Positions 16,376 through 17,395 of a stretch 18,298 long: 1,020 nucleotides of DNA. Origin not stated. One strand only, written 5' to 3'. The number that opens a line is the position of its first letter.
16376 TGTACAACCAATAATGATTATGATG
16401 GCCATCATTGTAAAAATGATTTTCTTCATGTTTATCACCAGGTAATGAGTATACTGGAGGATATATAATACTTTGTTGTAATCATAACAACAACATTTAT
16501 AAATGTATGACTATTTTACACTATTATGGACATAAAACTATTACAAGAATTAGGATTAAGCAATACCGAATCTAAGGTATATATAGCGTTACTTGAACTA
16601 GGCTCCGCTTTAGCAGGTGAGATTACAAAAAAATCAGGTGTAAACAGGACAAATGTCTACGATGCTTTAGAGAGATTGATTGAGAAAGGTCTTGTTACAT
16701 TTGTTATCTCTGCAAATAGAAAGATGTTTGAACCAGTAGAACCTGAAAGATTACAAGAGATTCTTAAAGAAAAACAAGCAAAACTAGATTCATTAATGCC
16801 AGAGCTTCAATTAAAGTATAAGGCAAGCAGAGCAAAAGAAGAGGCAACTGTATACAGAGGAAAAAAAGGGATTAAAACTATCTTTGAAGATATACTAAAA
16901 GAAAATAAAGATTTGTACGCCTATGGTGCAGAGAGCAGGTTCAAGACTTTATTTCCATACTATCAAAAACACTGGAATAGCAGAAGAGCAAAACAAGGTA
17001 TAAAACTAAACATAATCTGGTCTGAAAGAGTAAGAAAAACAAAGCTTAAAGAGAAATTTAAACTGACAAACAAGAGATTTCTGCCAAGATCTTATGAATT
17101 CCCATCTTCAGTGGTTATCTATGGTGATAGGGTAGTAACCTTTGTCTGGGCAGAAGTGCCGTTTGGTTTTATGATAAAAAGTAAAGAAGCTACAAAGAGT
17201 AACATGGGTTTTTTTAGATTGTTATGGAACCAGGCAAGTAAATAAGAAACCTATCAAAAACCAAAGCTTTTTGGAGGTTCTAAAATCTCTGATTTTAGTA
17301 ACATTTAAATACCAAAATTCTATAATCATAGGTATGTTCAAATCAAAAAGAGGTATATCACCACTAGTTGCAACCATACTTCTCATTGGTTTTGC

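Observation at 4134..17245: One split LivHMGF translocon shared among six SBP paralogues and four dedicated TrmB-family regulators in four repeated divergent cassettes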

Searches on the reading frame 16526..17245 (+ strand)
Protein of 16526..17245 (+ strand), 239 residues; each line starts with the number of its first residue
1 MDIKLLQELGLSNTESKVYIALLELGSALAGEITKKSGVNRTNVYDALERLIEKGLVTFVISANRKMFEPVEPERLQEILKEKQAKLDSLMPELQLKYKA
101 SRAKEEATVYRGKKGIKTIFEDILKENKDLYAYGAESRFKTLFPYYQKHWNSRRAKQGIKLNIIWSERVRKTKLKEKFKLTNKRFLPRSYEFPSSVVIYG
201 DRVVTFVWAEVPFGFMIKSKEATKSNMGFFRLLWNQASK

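Call 3: search_protein_families(library=pfam, proteins=[window:16526-17245:+], max_evalue=0.01)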
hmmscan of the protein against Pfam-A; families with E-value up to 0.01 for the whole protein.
window:16526-17245:+ (239 aa): 6 families
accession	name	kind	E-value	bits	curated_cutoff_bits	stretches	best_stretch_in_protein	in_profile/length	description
PF01978.25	TrmB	-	1.8e-19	69.8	25.6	1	6-74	1-68/68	Sugar-specific transcriptional regulator TrmB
PF14239.11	RRXRR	-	3.2e-06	27.6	25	1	59-181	2-108/174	RRXRR protein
PF12802.13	MarR_2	-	0.0023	18.5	27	1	24-63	16-56/61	MarR family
PF01047.28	MarR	-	0.0031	17.8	24.6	1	21-62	11-52/59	MarR family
PF08221.17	HTH_9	-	0.0032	18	23.4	1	16-60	16-60/62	RNA polymerase III subunit RPC82 helix-turn-helix domain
PF00392.27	GntR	-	0.0048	17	27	0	24-58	19-55/64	Bacterial regulatory proteins, gntR family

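Call 28: predict_structure(alignment_id=A2)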
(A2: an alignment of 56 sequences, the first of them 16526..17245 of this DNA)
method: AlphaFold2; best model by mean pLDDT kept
length: 239 residues; sequences in the alignment: 56
mean_pLDDT: 91.7   pTM: 0.56
mean pLDDT of the five models: 91.7, 90.5, 90.3, 90.3, 89.3
residues with pLDDT >= 90: 177; 70-90: 57; 50-70: 5; < 50: 0
segments of 3 or more residues with pLDDT < 50: none
pLDDT, mean of each block of 10 residues (from residue 1): 88 96 95 95 95 96 93 92 95 85 75 95 96 85 90 95 92 84 91 91 93 94 95 94
secondary structure, 60 per line:
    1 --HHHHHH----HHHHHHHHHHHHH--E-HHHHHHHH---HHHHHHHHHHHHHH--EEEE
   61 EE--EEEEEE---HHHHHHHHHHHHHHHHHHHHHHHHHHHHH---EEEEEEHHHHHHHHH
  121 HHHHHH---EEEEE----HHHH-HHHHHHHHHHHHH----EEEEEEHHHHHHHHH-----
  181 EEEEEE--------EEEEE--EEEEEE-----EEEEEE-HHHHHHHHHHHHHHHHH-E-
elements in order: H3-8 H13-25 H30-37 H41-54 E57-62 E65-70 H74-102 E106-111 H112-126 E130-134 H139-142 H144-156 E161-166 H167-175 E181-186 E195-199 E202-207 E213-218 H220-236

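Call 31: fold_search(model_id=the predicted structure, library=pdb)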
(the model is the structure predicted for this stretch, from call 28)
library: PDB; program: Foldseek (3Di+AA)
matches with E <= 10: 1565; with E <= 0.001: 24
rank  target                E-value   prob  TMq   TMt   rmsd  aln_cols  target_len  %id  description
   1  5bpd_D                1.2e-13  1.00  0.40  0.38  14.9       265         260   19  Structure of TrmBL2, an archaeal chromatin protein, shows a novel mode of DNA binding. (released 2015-09-02)
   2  5bpd_C                1.7e-13  1.00  0.41  0.38  15.0       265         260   19  Structure of TrmBL2, an archaeal chromatin protein, shows a novel mode of DNA binding. (released 2015-09-02)
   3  5box_A                1.9e-13  1.00  0.41  0.38   9.1       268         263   18  Structure of TrmBL2, an archaeal chromatin protein, shows a novel mode of DNA binding. (released 2015-09-02)
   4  5bpd_B                3.3e-13  1.00  0.42  0.38   8.7       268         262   19  Structure of TrmBL2, an archaeal chromatin protein, shows a novel mode of DNA binding. (released 2015-09-02)
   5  5bpi_D                3.3e-13  1.00  0.39  0.37  15.2       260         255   20  Structure of TrmBL2, an archaeal chromatin protein, shows a novel mode of DNA binding. (released 2015-09-02)
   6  5bqt_A                3.7e-13  1.00  0.44  0.41   8.4       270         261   18  Structure of TrmBL2, an archaeal chromatin protein, shows a novel mode of DNA binding. (released 2015-09-02)
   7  5bqt_B                2.0e-12  1.00  0.41  0.39   8.1       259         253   19  Structure of TrmBL2, an archaeal chromatin protein, shows a novel mode of DNA binding. (released 2015-09-02)
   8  5bpi_C                3.2e-12  1.00  0.40  0.37  15.2       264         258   20  Structure of TrmBL2, an archaeal chromatin protein, shows a novel mode of DNA binding. (released 2015-09-02)
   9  3qph_A                4.7e-09  1.00  0.38  0.28  15.6       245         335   17  The three-dimensional structure of TrmB, a global transcriptional regulator of the hyperthermophilic archaeon Pyrococc (released 2012-05-30)
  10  6ehi_A                6.5e-06  1.00  0.44  0.62   4.0       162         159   10  NucT from Helicobacter pylori (released 2018-01-17)
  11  6ehi_B                7.3e-06  1.00  0.43  0.61   4.1       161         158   12  NucT from Helicobacter pylori (released 2018-01-17)
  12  6ehi_D                1.2e-05  1.00  0.43  0.61   4.0       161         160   10  NucT from Helicobacter pylori (released 2018-01-17)
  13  1byr                  8.6e-05  1.00  0.41  0.60   4.0       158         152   15  CRYSTAL STRUCTURE OF A PHOSPHOLIPASE D FAMILY MEMBER, NUC FROM SALMONELLA TYPHIMURIUM (released 1999-10-19)
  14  7kua                  3.2e-04  1.00  0.28  0.43  14.7       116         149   21  Crystal structure of the MarR family transcriptional regulator from Pseudomonas putida bound to Indole 3 acetic acid (released 2021-12-01)
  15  6pcp_B                3.2e-04  1.00  0.27  0.47  15.8       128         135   13  Mechanism for regulation of DNA binding of Bordetella bronchiseptica BpsR by 6-hydroxynicotinic acid (released 2019-11-06)
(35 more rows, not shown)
